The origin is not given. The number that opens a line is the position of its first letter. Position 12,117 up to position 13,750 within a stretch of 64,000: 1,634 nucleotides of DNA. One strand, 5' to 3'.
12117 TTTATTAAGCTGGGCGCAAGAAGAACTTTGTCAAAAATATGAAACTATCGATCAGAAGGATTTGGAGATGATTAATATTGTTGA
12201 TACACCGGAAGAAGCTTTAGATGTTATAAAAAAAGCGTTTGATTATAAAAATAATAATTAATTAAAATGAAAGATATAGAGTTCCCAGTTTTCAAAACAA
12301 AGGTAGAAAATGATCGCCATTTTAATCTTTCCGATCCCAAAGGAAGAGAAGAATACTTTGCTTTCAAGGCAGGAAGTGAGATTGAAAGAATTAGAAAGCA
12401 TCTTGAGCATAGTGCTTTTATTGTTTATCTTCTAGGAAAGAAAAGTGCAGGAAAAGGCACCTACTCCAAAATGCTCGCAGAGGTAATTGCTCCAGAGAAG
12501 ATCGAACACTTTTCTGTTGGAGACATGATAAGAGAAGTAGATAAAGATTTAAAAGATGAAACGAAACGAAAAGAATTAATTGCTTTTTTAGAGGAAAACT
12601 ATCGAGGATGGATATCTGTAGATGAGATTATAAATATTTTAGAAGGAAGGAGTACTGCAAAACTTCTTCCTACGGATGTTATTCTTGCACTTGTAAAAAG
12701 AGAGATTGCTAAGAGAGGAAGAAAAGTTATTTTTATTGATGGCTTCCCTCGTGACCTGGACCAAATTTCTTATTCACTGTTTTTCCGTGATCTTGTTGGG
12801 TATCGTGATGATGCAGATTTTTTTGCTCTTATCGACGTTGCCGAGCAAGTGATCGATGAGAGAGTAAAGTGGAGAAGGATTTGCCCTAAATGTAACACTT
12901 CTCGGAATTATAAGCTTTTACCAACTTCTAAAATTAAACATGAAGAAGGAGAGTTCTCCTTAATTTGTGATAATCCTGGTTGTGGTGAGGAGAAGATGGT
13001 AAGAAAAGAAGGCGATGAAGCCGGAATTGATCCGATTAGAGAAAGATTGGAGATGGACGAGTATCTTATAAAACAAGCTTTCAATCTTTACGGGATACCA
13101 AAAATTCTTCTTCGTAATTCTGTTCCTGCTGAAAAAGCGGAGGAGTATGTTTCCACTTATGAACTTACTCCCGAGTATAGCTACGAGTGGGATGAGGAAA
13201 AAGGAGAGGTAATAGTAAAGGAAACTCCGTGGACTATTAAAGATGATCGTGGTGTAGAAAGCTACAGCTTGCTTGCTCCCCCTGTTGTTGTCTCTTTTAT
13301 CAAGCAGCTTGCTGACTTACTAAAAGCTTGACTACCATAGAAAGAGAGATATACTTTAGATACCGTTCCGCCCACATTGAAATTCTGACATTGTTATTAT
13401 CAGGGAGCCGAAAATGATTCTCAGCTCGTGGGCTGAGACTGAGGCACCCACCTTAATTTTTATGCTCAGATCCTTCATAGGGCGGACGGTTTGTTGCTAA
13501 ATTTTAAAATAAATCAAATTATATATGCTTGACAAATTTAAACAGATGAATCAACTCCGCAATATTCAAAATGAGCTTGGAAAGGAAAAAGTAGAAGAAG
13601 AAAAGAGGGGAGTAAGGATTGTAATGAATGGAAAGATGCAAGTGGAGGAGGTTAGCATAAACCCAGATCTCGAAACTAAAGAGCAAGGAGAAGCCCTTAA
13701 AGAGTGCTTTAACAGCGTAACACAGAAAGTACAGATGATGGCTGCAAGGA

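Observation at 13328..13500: Self-contained about 130-nt hairpin RNA gene candidate with its own promoter, upstream of ybaB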

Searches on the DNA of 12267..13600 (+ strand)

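Call 4: search_rna_families(source=window, start=13250, end=13600, threshold=evalue, max_evalue=10, show_alignments=6)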
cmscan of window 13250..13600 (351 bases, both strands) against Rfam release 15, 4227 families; matches with E-value up to 10: 5.
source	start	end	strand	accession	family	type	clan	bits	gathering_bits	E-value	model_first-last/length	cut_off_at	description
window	13369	13438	+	RF01554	TB9Cs2H1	Gene; snRNA; snoRNA; HACA-box;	-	21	45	0.085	1-68/68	no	Trypanosomatid snoRNA TB9Cs2H1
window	13456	13530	+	RF02077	STnc220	Gene; sRNA;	-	17.2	60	2.7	1-79/79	no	Salmonella enterica sRNA STnc220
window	13357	13496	+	RF00013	6S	Gene;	-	16.3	46.4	0.3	1-187/187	no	6S / SsrS RNA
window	13494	13562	-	RF01280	snoR14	Gene; snRNA; snoRNA; CD-box;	CL00076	15.1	40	3.6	1-84/84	no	Small nucleolar RNA snoR14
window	13523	13557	-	RF00066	U7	Gene; snRNA;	-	11.9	34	5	1-62/62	no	U7 small nuclear RNA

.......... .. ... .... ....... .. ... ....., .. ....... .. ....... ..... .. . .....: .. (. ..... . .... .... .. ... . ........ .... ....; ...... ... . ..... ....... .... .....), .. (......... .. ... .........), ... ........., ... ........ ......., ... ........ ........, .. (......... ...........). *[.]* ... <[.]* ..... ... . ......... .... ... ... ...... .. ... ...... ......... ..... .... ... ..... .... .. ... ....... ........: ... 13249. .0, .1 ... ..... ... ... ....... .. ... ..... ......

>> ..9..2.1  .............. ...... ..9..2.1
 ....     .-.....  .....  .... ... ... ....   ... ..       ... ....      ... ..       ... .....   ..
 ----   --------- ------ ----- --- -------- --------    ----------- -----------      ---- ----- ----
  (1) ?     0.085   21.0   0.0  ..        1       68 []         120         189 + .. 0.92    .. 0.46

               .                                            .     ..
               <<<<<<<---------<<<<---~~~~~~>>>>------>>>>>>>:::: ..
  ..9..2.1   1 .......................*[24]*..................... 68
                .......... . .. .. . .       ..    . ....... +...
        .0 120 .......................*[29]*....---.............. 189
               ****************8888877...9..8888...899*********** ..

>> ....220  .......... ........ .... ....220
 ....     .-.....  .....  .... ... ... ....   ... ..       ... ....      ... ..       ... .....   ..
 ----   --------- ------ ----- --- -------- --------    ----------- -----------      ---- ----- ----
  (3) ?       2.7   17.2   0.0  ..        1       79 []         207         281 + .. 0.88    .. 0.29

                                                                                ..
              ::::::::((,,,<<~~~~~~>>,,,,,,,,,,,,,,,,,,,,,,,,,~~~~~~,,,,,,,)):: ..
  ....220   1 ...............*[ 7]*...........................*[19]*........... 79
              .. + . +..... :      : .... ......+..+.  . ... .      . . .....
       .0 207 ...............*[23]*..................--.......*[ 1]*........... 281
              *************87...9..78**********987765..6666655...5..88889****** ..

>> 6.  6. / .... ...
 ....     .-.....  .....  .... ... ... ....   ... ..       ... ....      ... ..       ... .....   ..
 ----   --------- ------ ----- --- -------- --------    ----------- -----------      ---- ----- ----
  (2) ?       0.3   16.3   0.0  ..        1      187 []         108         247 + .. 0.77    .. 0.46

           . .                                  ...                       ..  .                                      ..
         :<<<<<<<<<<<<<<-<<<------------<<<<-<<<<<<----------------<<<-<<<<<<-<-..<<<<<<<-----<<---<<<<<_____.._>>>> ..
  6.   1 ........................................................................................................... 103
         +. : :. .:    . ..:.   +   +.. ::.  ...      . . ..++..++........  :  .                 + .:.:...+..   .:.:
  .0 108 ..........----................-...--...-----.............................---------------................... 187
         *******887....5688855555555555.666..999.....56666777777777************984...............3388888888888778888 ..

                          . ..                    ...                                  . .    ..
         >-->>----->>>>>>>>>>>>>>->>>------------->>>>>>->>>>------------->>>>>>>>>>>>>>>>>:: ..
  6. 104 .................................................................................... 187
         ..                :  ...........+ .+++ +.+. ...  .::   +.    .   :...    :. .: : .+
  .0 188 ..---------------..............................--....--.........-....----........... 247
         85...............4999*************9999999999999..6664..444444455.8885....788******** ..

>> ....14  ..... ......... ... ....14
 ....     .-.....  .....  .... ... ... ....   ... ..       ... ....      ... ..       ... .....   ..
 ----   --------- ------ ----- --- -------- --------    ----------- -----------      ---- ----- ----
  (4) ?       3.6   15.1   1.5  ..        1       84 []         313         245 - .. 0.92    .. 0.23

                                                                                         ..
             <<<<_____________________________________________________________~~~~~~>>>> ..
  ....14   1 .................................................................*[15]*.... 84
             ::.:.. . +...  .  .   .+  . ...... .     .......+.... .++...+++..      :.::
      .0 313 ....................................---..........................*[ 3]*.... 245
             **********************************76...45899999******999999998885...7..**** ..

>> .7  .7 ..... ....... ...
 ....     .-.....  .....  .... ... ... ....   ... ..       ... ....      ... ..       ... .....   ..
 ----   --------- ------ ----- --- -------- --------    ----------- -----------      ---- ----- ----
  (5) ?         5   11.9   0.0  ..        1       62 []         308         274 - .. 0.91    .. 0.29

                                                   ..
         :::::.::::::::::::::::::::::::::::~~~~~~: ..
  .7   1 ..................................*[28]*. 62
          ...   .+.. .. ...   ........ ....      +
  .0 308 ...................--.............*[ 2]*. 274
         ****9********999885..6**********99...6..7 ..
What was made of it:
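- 13360..13493 (+): The small RNA as delimited by the covariance model (134 nt); predicted compact 6S-like RNA. Rfam 6S full-length alignment over 13357-13496, 16.3 bits (call 4).
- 13378..13391 (+): 5' strands of the inner closing-arm helices: UGAA (13378-13381) and P2 UCUGACAU (13384-13391). Predicted template region for a product RNA. CUGA aligns with the conserved CuGA of the 6S consensus (call 4).
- On 6S RNA: The window scores 16.3 bits (call 4). The window copy itself has E 0.3 (call 4).
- Closest known: Ms1 RNA of Actinobacteria. Different: No Rfam match to any such family was seen here (call 4).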

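Call 22: build_rna_model(alignment_id=A3)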
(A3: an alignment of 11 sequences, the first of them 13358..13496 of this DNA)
Model R1 built from alignment A3 (11 sequences, 143 columns); structure: RNAalifold consensus.
model positions 131; base pairs 38; branch points 0; effective number of sequences 1.34; information 0.59 bits per position. Calibrated on 0.2 Mb of random sequence (short: E-values are rough).
structure used (alignment columns):
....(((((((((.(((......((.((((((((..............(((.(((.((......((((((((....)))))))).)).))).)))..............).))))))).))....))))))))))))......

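Call 23: search_with_rna_model(model_id=R1, sources=[window, L001, L002, L003, L004, L005, L006, L007, L008, L009, L010, L011, L012, L013, L014, L015, L016, L017, L018, L019, L020, L021, L022, L023, L024, L025, L026, L027, L028, L029, L030, L031, L032, L033, L034, L035, L036, L037, L038, L039, L040, L041, L042, L043, L044, L045, L046, L047, L048, L049, L050, L051, L052, L053, L054, L055, L056, L057, L058, L059, L060, L061, L062, L063, L064, L065, L066, L067, L068, L069, L070, L071, L072, L073, L074, L075, L076, L077, L078, L079, L080], max_evalue=1, make_alignment=true)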
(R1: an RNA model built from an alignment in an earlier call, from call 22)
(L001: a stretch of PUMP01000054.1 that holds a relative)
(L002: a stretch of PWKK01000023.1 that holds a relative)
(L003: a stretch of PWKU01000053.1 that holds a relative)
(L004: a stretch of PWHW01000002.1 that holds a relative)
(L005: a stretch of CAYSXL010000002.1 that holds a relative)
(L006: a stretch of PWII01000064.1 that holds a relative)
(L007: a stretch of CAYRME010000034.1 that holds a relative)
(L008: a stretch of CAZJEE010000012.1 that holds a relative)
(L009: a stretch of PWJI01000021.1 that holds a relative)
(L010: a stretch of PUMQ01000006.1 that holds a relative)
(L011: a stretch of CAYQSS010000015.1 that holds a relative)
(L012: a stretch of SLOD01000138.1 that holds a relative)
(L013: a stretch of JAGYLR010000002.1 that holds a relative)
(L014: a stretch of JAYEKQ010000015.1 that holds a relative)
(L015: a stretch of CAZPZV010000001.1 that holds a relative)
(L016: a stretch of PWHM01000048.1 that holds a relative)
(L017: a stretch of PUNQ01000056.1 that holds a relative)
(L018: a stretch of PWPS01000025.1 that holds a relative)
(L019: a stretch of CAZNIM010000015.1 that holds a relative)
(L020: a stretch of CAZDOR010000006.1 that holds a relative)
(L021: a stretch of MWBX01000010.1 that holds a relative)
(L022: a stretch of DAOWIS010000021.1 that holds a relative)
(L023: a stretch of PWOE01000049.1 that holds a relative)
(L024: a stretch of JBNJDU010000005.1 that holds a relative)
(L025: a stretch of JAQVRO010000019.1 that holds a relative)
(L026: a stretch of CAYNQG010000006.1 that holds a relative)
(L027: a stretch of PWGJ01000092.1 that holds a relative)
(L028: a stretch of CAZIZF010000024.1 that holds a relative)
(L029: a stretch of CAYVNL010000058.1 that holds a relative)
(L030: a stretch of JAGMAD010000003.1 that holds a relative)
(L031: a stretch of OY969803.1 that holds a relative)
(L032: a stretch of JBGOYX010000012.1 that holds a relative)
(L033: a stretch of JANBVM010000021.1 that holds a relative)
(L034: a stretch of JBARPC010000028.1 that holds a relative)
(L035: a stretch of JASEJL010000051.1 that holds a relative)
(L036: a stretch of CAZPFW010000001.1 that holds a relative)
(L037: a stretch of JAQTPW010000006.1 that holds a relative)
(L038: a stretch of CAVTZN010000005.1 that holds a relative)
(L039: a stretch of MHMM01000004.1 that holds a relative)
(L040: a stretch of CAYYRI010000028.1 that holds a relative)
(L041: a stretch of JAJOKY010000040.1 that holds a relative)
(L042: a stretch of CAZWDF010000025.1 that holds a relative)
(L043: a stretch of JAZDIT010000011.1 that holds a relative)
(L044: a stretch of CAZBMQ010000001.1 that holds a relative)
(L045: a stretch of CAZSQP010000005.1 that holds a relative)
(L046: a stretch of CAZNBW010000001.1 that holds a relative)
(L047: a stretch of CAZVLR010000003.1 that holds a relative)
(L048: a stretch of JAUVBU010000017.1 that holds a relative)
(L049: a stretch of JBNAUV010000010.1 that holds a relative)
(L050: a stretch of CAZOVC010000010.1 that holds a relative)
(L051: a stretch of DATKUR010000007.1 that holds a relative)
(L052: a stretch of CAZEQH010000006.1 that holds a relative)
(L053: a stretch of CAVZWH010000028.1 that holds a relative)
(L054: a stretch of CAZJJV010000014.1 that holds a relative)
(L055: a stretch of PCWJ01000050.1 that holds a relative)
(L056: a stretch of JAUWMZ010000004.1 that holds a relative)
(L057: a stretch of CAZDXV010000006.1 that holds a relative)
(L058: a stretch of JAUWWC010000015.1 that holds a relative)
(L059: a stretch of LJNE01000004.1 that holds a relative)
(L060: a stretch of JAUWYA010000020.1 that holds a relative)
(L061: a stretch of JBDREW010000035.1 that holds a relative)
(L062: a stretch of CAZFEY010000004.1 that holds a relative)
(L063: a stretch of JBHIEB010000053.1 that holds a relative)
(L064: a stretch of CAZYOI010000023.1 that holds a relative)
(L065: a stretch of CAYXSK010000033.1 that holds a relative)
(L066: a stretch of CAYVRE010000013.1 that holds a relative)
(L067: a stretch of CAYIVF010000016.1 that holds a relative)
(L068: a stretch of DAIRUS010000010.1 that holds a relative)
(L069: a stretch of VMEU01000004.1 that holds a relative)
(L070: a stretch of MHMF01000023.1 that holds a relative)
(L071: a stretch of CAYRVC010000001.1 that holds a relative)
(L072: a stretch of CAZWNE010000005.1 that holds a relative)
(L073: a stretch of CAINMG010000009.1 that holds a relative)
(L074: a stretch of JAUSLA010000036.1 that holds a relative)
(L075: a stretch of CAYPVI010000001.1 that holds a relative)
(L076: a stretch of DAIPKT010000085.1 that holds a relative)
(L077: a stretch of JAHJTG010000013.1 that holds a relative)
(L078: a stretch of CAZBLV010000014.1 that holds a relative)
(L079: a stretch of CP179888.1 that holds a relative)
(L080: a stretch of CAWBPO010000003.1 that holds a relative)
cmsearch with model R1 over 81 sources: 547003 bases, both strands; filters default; matches with E-value up to 1: 89.
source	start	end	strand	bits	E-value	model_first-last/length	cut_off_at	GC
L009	4102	4232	+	148.7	4.1e-32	1-131/131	no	0.4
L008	4115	4245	+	141.1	2.7e-30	1-131/131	no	0.42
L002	4175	4306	+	139.9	5.2e-30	1-131/131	no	0.44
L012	1446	1576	+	138.7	1e-29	1-131/131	no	0.45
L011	4102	4231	+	136.8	2.9e-29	1-131/131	no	0.42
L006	4405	4535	+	135.7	5.2e-29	1-131/131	no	0.37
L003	4185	4317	+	127.8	4.1e-27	1-131/131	no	0.41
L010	4107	4241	+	125.1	1.8e-26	1-131/131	no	0.45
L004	4112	4242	+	120.8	1.9e-25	1-131/131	no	0.47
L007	4109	4238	+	119.5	3.9e-25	1-131/131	no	0.51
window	13360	13493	+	112.4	1.9e-23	1-131/131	no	0.47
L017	4111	4243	+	94.1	4.5e-19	1-131/131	no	0.47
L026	4079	4211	+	93.4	6.6e-19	1-131/131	no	0.44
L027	4104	4236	+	92.7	9.9e-19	1-131/131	no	0.46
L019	4111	4243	+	90.3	3.6e-18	1-131/131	no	0.44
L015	4090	4222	+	88.9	7.9e-18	1-131/131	no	0.47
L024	4104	4236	+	88.4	1e-17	1-131/131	no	0.48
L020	2834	2966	+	87.7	1.5e-17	1-131/131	no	0.49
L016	2790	2922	+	86.9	2.4e-17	1-131/131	no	0.47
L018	4107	4239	+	80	1e-15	1-131/131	no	0.43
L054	3135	3265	+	74.1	2.7e-14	1-131/131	no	0.48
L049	4101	4236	+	69.4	3.6e-13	1-131/131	no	0.46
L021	4100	4235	+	68.9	4.7e-13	1-131/131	no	0.44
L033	4199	4335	+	65.9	2.4e-12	1-131/131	no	0.39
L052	4269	4403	+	65.7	2.7e-12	1-131/131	no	0.42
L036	4112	4241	+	64.9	4.1e-12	1-131/131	no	0.48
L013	4088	4219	+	63.7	7.9e-12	1-131/131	no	0.43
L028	2774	2911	+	61.2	3.2e-11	1-131/131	no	0.46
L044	4656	4786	+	60.8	4e-11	1-131/131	no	0.45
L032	3380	3514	+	58.1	1.8e-10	1-131/131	no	0.47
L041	4100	4237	+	56.8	3.7e-10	1-131/131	no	0.36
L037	4136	4271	+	54.7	1.1e-09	1-131/131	no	0.43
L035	4147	4272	+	52.8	3.2e-09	1-131/131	no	0.36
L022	4155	4292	+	48.9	2.7e-08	1-131/131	no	0.41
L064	3455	3590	+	48.7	3.1e-08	1-131/131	no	0.49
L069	4613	4748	+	48.2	4.2e-08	1-131/131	no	0.48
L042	3815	3931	+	48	4.6e-08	1-131/131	no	0.39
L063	1160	1291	+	47.9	4.7e-08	1-131/131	no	0.42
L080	4103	4236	+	47.9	4.8e-08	1-131/131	no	0.42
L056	4178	4307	+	47.7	5.3e-08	1-131/131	no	0.39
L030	4317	4446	+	47.6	5.6e-08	1-131/131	no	0.4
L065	2811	2934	+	47.6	5.7e-08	1-131/131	no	0.44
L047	3214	3335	+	47.3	6.8e-08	1-131/131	no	0.47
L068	5185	5323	+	47.1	7.5e-08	1-131/131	no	0.51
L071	4185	4310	+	47.1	7.6e-08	1-131/131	no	0.39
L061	4111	4246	+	46.7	9.2e-08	1-131/131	no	0.38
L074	4149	4281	+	45.8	1.5e-07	1-131/131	no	0.49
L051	4109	4234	+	45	2.3e-07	1-131/131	no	0.39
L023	3552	3686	+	45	2.4e-07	1-131/131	no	0.43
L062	4320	4455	+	44.9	2.5e-07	1-131/131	no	0.44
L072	1187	1323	+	44.8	2.6e-07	1-131/131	no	0.47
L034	4255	4387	+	44.8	2.6e-07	1-131/131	no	0.44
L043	4191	4314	+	44.7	2.8e-07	1-131/131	no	0.44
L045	4095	4230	+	43.3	6e-07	1-131/131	no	0.44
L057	4095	4230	+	43.1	6.9e-07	1-131/131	no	0.43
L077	4107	4240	+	41.7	1.4e-06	1-131/131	no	0.32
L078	4118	4259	+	40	3.7e-06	1-131/131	no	0.42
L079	4164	4261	+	39.3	5.3e-06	20-115/131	no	0.39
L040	2281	2414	+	37.5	1.4e-05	1-131/131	no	0.43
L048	4124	4235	+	36.3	2.9e-05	1-131/131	no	0.4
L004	4111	4241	-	36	3.4e-05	1-131/131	no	0.47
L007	4108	4237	-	35.8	3.6e-05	1-131/131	no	0.51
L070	5338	5473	+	35.4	4.5e-05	1-131/131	no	0.43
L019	4110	4242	-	35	5.8e-05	1-131/131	no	0.44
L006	4404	4534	-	34.6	7.3e-05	1-131/131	no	0.37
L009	4101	4231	-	33.1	0.00017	1-131/131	no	0.4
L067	2535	2666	+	32.9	0.00018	1-131/131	no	0.38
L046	4091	4225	+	32.6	0.00022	1-131/131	no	0.4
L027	4103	4235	-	31.8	0.00033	1-131/131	no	0.46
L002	4174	4305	-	29.2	0.0014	1-131/131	no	0.44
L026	4078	4210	-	28.8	0.0018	1-131/131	no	0.44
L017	4110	4242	-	28.7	0.0018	1-131/131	no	0.47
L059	4128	4256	+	28.5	0.002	1-131/131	no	0.42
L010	4106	4240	-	28.2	0.0025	1-131/131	no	0.46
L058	4100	4237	+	28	0.0027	1-131/131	no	0.4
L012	1445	1575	-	27.9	0.0028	1-131/131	no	0.45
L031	4127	4251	+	26.9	0.005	1-131/131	no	0.42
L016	2790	2920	-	26.9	0.005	1-131/131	no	0.47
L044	4655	4785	-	26.4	0.0067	1-131/131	no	0.44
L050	4083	4220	+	26.3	0.0067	1-131/131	no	0.4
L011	4100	4230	-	25.3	0.012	1-131/131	no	0.42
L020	2833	2965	-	25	0.014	1-131/131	no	0.49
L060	3034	3173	+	24.9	0.014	1-131/131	no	0.41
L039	4096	4230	+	23.9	0.025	1-131/131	no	0.45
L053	4096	4221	+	23.6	0.03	1-131/131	no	0.41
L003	4184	4316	-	23.2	0.038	1-131/131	no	0.4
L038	4234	4358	+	22.4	0.059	1-131/131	no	0.47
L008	4114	4244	-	18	0.67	1-131/131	no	0.42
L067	5126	5233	-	17.7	0.78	1-131/131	no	0.41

Alignment A4: 89 matches aligned to the model, 238 columns, each read 5' to 3' on its own strand. Consensus structure (alignment columns), stored with it:
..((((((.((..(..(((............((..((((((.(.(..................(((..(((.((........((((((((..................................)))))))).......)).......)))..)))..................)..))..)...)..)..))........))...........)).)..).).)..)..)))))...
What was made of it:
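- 13360..13493 (+): R1 match of 112.4 bits (call 23).
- It is a near-symmetrical rod, so the model also scores the reverse strand weakly (call 23).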
